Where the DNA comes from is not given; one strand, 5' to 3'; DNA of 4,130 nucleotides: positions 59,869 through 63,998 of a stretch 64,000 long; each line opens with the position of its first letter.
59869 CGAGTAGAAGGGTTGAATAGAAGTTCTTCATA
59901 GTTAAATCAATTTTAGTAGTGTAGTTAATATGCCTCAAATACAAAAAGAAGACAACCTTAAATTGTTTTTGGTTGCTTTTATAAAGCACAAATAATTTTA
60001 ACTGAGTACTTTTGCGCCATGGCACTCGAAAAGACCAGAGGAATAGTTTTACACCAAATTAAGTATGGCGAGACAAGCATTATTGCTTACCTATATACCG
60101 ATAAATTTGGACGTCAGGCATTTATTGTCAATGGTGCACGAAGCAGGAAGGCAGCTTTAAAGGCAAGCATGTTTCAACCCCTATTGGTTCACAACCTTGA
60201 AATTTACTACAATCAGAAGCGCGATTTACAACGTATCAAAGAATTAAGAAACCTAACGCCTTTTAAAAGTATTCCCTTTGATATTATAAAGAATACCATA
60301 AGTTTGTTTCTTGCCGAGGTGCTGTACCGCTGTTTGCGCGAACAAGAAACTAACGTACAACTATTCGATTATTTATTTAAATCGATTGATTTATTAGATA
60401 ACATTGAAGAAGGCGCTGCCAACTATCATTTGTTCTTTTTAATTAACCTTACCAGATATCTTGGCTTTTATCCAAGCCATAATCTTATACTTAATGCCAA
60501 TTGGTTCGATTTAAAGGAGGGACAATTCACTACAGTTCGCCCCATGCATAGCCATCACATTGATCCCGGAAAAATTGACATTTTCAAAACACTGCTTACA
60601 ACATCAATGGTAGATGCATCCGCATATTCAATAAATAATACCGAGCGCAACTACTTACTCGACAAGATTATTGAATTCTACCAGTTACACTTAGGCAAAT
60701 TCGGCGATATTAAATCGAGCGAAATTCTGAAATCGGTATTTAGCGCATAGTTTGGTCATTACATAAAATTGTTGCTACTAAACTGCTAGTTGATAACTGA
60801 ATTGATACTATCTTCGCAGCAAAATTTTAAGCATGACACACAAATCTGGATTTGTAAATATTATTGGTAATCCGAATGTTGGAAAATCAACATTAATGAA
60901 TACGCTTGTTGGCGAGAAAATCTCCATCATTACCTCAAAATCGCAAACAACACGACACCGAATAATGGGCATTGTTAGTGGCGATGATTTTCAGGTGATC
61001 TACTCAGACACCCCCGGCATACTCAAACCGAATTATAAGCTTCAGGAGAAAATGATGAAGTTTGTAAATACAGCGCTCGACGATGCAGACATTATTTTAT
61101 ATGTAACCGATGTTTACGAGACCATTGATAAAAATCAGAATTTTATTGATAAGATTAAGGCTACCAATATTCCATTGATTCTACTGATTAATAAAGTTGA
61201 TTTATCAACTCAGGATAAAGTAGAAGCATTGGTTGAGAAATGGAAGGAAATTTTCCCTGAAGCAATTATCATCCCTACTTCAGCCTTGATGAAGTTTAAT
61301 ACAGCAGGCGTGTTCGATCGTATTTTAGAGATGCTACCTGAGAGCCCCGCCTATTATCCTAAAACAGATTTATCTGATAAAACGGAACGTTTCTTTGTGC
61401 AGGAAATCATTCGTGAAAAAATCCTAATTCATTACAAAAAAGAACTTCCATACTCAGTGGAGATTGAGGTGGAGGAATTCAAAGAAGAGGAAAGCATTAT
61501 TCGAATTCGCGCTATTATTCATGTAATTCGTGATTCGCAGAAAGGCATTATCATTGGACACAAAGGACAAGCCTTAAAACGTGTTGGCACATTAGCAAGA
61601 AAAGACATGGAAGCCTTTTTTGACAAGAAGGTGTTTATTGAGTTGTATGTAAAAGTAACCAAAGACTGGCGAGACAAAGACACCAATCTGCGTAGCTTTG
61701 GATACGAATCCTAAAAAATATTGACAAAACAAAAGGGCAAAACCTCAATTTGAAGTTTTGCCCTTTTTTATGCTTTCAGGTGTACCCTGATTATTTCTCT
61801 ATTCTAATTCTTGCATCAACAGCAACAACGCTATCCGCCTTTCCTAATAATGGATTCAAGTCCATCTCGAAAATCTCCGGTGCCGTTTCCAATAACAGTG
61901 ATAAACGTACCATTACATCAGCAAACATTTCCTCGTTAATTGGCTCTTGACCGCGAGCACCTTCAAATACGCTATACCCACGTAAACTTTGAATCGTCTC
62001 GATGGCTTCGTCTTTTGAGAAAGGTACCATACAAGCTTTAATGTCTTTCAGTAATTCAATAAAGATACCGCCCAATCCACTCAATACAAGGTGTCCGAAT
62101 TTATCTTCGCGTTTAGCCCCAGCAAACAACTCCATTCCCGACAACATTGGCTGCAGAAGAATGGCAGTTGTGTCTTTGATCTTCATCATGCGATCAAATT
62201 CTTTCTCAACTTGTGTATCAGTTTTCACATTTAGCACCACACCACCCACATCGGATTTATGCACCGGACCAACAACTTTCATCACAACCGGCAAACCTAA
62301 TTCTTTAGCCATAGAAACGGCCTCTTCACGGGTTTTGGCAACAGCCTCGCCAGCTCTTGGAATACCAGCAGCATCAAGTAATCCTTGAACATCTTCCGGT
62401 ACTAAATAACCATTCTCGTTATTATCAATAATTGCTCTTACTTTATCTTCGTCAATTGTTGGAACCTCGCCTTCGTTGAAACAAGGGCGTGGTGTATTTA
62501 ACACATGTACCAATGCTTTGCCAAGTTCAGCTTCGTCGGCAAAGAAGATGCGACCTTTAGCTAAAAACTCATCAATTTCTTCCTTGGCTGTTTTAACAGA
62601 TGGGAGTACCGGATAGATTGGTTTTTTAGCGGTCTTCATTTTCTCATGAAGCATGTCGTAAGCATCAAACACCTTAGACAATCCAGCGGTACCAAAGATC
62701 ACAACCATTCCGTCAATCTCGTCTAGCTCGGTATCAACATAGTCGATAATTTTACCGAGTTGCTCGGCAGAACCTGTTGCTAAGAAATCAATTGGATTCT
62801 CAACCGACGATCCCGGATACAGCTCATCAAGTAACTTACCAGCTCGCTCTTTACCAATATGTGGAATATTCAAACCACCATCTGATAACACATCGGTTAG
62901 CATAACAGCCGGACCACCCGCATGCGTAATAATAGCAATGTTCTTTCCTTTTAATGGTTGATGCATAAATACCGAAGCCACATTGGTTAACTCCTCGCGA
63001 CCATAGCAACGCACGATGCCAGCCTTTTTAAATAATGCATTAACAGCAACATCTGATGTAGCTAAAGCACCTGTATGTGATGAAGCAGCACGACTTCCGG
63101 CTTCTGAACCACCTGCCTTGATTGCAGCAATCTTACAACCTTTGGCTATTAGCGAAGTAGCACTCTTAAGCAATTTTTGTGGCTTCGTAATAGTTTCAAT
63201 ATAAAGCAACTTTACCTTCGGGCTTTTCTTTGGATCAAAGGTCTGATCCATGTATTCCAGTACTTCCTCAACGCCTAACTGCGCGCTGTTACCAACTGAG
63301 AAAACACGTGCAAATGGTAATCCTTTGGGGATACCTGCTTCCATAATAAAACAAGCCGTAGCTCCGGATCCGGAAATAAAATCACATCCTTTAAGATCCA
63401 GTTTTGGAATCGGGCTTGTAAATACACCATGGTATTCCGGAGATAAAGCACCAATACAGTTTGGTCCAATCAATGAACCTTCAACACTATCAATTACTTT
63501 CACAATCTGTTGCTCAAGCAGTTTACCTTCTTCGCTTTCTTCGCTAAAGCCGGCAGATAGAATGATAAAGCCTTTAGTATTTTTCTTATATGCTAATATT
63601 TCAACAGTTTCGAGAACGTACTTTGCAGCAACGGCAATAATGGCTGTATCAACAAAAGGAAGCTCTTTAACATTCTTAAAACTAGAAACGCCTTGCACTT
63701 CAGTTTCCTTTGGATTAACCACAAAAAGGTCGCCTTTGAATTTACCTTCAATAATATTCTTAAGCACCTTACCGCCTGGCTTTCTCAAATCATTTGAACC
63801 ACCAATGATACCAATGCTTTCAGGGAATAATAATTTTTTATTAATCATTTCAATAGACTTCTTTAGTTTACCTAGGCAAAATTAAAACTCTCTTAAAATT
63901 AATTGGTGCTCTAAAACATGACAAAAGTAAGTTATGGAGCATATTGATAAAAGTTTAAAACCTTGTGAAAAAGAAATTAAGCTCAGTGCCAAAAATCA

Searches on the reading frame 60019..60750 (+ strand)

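Call 59: search_protein_families(library=pfam, proteins=[window:60019-60750:+], max_evalue=0.00001)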
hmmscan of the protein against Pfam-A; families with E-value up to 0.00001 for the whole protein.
window:60019-60750:+ (243 aa): 2 families
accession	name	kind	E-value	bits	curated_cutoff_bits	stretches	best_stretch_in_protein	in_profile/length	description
PF11967.14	RecO_N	-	2.2e-19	69.7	27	1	1-79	1-77/80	Recombination protein O N terminal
PF02565.21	RecO_C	-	1.3e-18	67.7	22.1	1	87-230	2-152/157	Recombination protein O C terminal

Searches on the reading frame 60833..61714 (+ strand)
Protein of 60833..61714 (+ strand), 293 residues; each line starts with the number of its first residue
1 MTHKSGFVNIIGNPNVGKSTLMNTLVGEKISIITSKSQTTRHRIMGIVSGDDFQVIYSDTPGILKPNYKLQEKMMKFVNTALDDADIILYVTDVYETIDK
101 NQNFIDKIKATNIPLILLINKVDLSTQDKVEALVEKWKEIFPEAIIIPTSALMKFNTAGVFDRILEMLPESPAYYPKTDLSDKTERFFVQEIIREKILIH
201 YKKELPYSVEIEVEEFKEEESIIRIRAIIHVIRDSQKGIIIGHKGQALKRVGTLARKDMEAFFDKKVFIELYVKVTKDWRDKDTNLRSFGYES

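Call 59: search_protein_families(library=pfam, proteins=[window:60833-61714:+], max_evalue=0.00001)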
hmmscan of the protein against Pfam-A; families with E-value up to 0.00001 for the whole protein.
window:60833-61714:+ (293 aa): 8 families
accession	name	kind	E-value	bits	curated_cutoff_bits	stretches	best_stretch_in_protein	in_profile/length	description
PF01926.29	MMR_HSR1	-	4.2e-24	85.3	21.9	1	8-121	2-113/113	50S ribosome-binding GTPase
PF07650.23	KH_2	-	8.4e-21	74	22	1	204-280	1-78/78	KH domain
PF02421.24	FeoB_N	-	1.6e-12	47.6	27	1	8-156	3-148/156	Ferrous iron transport protein B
PF00009.33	GTP_EFTU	-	2.3e-09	37.5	26.5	1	33-169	55-187/188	Elongation factor Tu GTP binding domain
PF00350.29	Dynamin_N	-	1.4e-08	35.4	27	0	59-121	107-167/168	Dynamin family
PF00071.28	Ras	-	1.7e-06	28.1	21.6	1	10-167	4-159/162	Ras family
PF04548.22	AIG1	-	3.3e-06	27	27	1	10-110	5-109/212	AIG1 family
PF03193.22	RsgA_GTPase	-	3.5e-06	27.4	30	0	7-66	108-171/174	RsgA GTPase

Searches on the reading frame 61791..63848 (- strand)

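Call 59: search_protein_families(library=pfam, proteins=[window:61791-63848:-], max_evalue=0.00001)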
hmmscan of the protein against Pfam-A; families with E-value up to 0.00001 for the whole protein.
window:61791-63848:- (685 aa): 4 families
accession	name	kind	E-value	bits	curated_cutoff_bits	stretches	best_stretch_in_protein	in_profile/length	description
PF13549.11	ATP-grasp_5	-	1.3e-54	185.3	27.6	1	477-683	5-221/221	ATP-grasp domain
PF13607.11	Succ_CoA_lig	-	2.5e-31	108.7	27.4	1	155-294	4-138/138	Succinyl-CoA ligase like flavodoxin domain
PF13380.12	CoA_binding_2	-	5.5e-14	53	22.8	1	11-134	2-113/116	CoA binding domain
PF02629.25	CoA_binding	-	4.9e-06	27.6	22.3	0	11-100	5-97/97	CoA binding domain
